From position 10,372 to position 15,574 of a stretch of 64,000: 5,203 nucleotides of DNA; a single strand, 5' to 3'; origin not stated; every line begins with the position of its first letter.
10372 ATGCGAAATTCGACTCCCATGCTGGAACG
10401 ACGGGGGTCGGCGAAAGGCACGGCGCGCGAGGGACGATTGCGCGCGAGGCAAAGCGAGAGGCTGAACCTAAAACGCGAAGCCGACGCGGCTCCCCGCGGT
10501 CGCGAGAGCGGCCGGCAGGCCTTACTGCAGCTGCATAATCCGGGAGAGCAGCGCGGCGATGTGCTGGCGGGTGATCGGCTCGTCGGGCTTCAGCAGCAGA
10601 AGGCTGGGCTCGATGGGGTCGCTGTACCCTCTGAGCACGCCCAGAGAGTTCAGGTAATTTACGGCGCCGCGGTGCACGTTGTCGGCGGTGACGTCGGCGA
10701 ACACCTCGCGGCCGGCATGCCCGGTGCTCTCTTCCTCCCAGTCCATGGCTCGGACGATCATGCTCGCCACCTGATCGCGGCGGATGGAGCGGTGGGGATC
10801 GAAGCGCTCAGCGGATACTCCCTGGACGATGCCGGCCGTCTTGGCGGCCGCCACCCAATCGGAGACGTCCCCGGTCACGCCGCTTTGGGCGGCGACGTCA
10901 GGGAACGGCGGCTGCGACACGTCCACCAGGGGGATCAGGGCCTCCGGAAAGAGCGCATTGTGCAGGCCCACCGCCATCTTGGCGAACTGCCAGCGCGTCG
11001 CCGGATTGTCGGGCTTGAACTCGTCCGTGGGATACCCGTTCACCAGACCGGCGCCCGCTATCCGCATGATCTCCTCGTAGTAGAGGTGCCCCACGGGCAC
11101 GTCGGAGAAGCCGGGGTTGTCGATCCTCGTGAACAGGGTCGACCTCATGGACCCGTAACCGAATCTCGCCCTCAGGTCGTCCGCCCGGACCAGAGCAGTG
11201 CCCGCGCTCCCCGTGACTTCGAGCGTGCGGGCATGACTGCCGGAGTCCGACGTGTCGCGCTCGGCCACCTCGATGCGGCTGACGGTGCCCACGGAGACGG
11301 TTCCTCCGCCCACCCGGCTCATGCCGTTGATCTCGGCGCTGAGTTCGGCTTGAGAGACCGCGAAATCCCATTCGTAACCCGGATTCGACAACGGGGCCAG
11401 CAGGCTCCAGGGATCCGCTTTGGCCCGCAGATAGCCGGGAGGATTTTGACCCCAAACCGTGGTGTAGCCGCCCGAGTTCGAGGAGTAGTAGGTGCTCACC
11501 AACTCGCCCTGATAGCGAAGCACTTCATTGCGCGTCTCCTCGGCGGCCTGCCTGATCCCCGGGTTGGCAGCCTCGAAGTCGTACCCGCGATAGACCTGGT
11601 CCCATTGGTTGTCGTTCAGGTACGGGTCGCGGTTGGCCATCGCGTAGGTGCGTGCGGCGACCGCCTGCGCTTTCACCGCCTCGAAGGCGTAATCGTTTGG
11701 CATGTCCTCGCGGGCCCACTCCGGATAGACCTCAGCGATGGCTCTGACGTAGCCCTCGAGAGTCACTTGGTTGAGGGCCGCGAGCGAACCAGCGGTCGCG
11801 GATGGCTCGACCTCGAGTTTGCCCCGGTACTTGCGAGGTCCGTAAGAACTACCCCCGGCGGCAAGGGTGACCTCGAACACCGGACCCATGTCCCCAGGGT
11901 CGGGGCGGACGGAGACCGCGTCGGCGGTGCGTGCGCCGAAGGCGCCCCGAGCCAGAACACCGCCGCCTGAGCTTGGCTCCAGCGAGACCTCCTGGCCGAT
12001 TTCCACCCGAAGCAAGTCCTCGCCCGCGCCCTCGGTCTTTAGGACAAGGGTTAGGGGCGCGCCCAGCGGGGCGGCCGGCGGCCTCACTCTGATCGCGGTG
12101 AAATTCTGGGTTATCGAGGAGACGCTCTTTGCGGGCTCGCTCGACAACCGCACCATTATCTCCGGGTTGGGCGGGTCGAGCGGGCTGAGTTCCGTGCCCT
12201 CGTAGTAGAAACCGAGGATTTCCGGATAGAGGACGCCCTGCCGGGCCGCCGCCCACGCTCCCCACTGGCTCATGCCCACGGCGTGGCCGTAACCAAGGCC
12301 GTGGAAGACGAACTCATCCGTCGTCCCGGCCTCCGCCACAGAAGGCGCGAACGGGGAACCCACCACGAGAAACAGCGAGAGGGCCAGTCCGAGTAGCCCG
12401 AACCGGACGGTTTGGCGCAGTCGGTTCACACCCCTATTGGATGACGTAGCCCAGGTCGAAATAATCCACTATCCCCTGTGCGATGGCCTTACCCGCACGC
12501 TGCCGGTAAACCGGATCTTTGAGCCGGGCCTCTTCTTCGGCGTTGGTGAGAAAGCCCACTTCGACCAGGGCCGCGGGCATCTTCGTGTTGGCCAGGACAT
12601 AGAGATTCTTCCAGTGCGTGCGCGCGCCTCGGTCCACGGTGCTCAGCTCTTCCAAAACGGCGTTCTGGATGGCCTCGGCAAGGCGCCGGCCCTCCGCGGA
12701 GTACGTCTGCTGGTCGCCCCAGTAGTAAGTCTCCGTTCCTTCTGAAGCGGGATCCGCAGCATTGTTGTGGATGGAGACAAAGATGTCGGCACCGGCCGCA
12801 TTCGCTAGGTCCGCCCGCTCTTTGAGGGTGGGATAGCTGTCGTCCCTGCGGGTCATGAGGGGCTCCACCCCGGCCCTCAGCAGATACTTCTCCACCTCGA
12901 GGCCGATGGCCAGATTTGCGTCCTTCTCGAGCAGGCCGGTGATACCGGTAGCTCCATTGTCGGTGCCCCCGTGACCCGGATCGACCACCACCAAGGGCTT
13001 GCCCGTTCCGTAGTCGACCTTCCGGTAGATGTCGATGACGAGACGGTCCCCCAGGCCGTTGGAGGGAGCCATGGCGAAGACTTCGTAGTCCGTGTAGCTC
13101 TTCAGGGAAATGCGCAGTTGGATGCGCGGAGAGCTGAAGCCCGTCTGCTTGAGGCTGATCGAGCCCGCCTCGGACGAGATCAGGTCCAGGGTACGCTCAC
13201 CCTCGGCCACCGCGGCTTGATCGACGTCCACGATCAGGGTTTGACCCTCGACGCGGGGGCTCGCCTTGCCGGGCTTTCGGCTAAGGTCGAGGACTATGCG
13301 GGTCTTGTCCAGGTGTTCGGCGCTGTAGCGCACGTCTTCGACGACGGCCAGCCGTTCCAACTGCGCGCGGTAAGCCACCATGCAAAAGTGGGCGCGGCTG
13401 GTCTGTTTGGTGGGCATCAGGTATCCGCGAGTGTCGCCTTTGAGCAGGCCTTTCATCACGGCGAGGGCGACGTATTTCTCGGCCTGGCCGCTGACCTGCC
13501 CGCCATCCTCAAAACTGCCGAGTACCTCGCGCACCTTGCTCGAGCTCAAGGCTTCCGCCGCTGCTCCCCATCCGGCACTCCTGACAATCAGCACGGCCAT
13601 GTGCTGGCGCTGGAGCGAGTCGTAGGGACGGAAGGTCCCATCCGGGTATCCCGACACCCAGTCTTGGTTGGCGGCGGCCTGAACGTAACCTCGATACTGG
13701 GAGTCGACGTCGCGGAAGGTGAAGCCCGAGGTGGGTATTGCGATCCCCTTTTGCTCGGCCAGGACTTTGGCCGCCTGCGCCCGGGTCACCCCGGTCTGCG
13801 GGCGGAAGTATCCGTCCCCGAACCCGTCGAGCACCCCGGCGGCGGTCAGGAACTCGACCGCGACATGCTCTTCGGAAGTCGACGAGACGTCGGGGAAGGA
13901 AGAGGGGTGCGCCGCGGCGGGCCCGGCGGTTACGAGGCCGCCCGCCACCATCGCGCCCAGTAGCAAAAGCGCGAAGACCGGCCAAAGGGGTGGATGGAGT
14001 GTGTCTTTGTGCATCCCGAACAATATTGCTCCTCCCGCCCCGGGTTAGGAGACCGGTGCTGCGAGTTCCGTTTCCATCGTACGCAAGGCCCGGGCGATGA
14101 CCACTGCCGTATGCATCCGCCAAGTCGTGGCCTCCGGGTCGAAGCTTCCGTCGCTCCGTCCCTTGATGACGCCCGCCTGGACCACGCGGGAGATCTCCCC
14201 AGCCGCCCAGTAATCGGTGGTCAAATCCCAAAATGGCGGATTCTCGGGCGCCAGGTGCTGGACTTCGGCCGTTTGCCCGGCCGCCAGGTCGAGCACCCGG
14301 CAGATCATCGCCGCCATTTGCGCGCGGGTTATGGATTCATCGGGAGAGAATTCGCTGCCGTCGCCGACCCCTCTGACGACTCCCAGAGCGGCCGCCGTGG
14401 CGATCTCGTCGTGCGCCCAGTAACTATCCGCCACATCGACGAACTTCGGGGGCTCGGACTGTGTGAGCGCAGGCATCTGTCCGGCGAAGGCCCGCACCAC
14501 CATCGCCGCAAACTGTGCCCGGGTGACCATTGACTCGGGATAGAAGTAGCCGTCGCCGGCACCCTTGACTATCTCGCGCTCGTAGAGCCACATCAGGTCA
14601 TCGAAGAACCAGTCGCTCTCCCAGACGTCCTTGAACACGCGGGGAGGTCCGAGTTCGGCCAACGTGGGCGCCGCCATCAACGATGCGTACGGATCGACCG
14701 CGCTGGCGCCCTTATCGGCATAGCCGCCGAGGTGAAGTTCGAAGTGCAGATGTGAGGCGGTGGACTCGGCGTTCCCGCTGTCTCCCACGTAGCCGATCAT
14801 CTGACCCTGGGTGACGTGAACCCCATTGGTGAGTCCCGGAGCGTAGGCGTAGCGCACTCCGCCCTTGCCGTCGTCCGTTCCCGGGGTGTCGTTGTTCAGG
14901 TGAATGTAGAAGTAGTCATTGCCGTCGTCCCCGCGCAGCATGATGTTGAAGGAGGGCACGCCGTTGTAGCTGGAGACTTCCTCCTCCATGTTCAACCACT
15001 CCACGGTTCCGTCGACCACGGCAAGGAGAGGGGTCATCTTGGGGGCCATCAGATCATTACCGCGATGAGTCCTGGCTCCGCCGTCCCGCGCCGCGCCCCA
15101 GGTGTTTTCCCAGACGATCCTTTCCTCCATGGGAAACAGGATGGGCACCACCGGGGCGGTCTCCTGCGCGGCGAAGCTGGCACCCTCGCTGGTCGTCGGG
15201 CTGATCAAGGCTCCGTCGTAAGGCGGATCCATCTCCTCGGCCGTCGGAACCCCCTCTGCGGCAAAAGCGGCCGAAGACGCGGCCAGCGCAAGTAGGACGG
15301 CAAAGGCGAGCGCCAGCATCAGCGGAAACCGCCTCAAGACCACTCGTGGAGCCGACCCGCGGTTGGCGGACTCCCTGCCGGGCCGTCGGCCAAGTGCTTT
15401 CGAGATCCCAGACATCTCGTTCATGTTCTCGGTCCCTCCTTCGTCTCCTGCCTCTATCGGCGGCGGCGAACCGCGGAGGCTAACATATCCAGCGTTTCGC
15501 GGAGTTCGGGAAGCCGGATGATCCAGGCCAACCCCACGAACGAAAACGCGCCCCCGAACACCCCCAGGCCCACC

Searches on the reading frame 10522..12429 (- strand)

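Call 7: search_protein_families(library=pfam, proteins=[window:10522-12429:-], max_evalue=0.00001)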
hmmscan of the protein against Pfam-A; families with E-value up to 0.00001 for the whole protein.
window:10522-12429:- (635 aa): 2 families
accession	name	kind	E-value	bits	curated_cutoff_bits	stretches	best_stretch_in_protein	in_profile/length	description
PF00395.25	SLH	-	5.6e-19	68.3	20.8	1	441-483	2-44/44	S-layer homology domain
PF08486.15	SpoIID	-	1.1e-14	55.3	23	1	214-306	3-97/97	Stage II sporulation protein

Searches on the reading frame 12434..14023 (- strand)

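Call 7: search_protein_families(library=pfam, proteins=[window:12434-14023:-], max_evalue=0.00001)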
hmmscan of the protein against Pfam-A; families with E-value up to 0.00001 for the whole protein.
window:12434-14023:- (529 aa): 2 families
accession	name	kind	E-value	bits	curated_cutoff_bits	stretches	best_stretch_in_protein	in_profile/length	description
PF01520.23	Amidase_3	-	2.9e-55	187.4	27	1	345-518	1-172/174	N-acetylmuramoyl-L-alanine amidase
PF00395.25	SLH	-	1.2e-23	83.2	20.8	1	42-85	1-44/44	S-layer homology domain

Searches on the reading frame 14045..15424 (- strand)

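Call 7: search_protein_families(library=pfam, proteins=[window:14045-15424:-], max_evalue=0.00001)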
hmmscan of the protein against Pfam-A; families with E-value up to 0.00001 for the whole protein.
window:14045-15424:- (459 aa): 2 families
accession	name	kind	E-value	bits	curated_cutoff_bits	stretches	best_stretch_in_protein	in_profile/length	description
PF00395.25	SLH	-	5e-33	113.3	20.8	2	264-306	2-44/44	S-layer homology domain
PF01551.29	Peptidase_M23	-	9.9e-12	45.3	28.7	1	119-234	2-91/96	Peptidase family M23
